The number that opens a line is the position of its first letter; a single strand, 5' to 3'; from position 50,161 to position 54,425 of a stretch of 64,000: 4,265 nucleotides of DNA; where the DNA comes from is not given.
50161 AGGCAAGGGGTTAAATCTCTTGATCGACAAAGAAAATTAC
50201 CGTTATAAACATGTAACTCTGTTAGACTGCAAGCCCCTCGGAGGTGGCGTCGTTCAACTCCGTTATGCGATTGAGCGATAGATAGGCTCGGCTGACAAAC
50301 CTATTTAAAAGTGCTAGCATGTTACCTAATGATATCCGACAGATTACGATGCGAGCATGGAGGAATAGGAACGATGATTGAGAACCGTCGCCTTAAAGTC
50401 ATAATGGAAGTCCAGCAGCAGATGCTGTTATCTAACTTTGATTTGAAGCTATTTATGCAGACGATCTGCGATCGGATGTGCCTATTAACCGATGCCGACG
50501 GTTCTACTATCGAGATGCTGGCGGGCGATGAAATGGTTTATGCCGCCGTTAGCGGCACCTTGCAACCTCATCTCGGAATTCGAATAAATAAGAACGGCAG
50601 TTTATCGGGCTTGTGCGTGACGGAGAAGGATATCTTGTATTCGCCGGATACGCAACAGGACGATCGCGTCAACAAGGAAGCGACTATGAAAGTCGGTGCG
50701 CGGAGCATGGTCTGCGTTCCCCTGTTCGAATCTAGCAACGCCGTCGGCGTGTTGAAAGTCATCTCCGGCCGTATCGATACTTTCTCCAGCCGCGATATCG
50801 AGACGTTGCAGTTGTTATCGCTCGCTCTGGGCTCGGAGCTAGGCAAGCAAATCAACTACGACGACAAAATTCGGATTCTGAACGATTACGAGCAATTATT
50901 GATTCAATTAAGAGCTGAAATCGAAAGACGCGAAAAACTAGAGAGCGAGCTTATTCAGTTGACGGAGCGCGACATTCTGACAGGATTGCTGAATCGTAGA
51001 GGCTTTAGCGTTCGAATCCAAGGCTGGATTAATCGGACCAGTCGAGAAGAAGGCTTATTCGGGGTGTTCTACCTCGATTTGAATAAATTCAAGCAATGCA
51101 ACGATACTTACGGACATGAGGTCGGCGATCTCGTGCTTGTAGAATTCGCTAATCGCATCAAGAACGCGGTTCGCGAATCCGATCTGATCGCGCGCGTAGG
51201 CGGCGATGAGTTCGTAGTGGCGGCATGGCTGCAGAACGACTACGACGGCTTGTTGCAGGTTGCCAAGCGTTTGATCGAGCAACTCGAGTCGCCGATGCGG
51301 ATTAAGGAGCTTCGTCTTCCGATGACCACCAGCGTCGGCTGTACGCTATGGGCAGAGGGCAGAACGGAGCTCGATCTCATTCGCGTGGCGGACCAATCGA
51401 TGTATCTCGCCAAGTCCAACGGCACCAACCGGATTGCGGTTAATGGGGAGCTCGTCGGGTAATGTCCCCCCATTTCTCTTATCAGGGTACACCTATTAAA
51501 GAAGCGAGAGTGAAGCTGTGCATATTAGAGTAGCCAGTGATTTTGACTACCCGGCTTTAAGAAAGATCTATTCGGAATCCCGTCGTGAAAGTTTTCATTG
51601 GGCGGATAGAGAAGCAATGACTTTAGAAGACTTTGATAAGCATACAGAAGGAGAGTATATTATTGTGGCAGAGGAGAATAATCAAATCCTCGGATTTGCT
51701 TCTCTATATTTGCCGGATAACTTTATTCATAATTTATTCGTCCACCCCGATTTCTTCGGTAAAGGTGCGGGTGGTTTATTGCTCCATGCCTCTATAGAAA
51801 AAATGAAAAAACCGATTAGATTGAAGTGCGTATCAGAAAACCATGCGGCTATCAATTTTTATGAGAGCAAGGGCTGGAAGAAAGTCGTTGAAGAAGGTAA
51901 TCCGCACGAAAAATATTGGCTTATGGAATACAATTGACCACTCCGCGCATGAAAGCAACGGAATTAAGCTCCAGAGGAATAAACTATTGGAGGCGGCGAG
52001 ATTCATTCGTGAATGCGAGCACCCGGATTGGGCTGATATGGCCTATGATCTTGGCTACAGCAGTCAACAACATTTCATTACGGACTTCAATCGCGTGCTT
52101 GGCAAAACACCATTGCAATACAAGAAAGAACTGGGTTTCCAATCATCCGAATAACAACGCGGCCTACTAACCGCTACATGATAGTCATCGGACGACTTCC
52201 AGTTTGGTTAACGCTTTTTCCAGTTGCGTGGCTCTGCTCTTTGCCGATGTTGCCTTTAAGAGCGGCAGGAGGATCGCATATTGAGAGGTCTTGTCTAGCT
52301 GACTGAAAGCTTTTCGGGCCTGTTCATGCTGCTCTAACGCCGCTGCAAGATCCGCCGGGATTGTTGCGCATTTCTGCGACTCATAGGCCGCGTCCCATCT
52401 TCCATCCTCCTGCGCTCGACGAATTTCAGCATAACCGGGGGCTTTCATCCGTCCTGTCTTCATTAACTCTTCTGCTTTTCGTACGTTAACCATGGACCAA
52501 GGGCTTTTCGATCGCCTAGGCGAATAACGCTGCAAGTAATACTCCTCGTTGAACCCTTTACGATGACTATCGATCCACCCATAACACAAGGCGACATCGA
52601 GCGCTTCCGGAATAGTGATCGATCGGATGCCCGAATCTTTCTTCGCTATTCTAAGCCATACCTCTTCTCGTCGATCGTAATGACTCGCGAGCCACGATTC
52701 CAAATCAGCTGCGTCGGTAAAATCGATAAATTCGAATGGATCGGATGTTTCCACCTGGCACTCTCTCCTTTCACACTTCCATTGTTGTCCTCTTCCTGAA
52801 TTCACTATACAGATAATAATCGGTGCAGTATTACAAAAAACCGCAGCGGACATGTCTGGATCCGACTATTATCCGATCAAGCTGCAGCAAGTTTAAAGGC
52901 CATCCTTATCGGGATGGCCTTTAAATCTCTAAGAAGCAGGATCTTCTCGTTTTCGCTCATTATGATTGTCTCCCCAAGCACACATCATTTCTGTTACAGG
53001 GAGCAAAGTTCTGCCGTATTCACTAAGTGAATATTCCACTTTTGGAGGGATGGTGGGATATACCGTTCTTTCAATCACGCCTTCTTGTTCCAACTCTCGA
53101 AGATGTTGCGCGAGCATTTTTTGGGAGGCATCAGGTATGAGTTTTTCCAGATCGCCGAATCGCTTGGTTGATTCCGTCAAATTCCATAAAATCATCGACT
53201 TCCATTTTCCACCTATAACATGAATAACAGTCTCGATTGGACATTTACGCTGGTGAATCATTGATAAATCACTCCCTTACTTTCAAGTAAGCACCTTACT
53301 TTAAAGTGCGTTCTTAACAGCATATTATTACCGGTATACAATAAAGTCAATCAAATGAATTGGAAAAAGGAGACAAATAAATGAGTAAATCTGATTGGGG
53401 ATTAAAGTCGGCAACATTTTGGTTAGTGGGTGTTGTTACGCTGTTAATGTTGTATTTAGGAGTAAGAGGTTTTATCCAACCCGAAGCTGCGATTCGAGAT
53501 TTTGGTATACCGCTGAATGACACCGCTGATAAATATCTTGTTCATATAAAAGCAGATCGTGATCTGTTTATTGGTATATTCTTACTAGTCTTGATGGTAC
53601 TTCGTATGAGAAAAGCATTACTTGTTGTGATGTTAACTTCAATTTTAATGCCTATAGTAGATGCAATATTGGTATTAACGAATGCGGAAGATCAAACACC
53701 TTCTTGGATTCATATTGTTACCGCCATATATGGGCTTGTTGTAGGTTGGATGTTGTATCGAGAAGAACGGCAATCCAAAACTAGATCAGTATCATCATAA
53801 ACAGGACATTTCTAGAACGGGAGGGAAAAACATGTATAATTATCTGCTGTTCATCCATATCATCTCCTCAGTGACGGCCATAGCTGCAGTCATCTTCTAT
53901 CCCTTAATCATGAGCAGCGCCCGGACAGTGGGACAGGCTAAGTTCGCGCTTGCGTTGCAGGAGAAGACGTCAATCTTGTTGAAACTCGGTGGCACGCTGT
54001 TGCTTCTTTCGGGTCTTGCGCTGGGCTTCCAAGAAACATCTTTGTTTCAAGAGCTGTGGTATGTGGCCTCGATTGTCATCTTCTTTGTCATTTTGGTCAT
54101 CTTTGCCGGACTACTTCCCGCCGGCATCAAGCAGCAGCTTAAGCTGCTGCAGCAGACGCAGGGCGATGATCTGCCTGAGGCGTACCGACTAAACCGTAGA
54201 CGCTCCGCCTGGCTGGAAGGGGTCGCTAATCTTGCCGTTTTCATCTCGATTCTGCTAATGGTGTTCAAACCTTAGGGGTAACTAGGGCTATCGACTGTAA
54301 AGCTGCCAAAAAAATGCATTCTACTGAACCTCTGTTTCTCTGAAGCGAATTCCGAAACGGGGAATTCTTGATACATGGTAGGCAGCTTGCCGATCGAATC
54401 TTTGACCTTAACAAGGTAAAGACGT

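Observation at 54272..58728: Two-gene locus of giant uncharacterised proteins: a leaderless GspG-pseudopilin-like C-terminal module and a TM protein with a Gly/Ala tandem repeat, sharing a PPVG(K/R)LYL motif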

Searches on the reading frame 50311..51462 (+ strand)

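Call 92: search_protein_families(library=pfam, proteins=[window:50311-51462:+], max_evalue=0.001)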
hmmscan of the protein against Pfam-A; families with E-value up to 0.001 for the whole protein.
window:50311-51462:+ (383 aa): 4 families
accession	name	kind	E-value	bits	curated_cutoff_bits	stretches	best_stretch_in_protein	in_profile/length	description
PF00990.26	GGDEF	-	1.8e-39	135.5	23.8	1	220-374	3-161/161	Diguanylate cyclase, GGDEF domain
PF13185.12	GAF_2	-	8.4e-12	45.9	28.6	1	48-170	7-128/136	GAF domain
PF01590.32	GAF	-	5e-09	37.2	22.4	1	45-176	2-132/133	GAF domain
PF13492.12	GAF_3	-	2.2e-05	25.3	27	1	44-174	1-124/129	GAF domain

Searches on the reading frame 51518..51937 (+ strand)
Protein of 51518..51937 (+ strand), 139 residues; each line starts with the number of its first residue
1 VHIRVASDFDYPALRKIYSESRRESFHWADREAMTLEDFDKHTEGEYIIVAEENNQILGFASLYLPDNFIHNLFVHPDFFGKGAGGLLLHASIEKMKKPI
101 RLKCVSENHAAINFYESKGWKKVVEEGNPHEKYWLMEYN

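Call 92: search_protein_families(library=pfam, proteins=[window:51518-51937:+], max_evalue=0.001)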
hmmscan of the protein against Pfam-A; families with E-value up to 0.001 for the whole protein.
window:51518-51937:+ (139 aa): 4 families
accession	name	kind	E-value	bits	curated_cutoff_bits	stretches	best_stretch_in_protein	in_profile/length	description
PF00583.31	Acetyltransf_1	-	1.9e-18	67.3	20.7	1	13-119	3-115/116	Acetyltransferase (GNAT) family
PF13508.13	Acetyltransf_7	-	1.4e-14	54.7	27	1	45-121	2-83/84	Acetyltransferase (GNAT) domain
PF13673.13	Acetyltransf_10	-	2.9e-14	53.6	23.6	1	32-127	15-114/128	Acetyltransferase (GNAT) domain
PF13527.13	Acetyltransf_9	-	0.00025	21.5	25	0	22-122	17-126/127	Acetyltransferase (GNAT) domain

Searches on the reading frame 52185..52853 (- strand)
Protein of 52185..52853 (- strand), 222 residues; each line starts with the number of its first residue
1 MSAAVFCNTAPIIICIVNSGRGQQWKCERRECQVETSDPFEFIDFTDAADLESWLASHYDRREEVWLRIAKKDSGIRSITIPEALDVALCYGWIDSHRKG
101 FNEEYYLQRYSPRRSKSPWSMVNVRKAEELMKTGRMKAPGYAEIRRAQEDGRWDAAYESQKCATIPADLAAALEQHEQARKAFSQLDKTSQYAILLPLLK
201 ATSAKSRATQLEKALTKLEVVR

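Call 92: search_protein_families(library=pfam, proteins=[window:52185-52853:-], max_evalue=0.001)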
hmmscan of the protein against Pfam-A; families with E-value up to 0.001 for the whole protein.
window:52185-52853:- (222 aa): 1 family
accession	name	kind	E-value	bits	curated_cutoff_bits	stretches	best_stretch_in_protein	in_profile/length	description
PF13376.11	OmdA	-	2.9e-12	46.8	25.6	1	163-219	2-58/60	Bacteriocin-protection, YdeI or OmpD-Associated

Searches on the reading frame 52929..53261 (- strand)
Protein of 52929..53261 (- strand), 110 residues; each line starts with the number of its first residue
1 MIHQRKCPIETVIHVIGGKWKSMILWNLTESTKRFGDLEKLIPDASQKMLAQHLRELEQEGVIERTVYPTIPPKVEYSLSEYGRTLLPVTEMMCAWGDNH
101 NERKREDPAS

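Call 92: search_protein_families(library=pfam, proteins=[window:52929-53261:-], max_evalue=0.001)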
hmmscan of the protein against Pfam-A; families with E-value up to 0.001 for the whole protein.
window:52929-53261:- (110 aa): 1 family
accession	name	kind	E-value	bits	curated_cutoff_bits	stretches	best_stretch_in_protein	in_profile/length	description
PF01638.23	HxlR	-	3.1e-35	120.4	20.8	1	15-103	1-89/91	HxlR-like helix-turn-helix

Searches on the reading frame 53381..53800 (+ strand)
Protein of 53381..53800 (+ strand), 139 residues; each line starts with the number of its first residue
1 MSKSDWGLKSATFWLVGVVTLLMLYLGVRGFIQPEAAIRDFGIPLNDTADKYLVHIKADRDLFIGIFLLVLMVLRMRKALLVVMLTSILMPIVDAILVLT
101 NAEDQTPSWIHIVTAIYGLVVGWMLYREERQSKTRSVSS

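Call 92: search_protein_families(library=pfam, proteins=[window:53381-53800:+], max_evalue=0.001)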
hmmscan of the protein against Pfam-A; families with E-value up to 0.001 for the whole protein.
window:53381-53800:+ (139 aa): 1 family
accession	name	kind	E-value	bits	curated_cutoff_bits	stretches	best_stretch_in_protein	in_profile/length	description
PF14087.12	DUF4267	-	1.8e-23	83.1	27.8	1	21-125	2-110/110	Domain of unknown function (DUF4267)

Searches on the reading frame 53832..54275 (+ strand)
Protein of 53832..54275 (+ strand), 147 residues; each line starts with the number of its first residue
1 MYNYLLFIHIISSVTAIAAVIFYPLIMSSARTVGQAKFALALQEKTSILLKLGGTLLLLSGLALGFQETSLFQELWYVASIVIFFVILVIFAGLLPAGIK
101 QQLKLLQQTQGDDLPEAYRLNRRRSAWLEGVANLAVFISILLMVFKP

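Call 92: search_protein_families(library=pfam, proteins=[window:53832-54275:+], max_evalue=0.001)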
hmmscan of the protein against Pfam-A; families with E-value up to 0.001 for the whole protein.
window:53832-54275:+ (147 aa): 1 family
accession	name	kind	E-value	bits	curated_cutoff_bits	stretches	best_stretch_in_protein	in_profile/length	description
PF10027.14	DUF2269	-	4.7e-17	62.9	28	1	4-147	2-150/150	Predicted integral membrane protein (DUF2269)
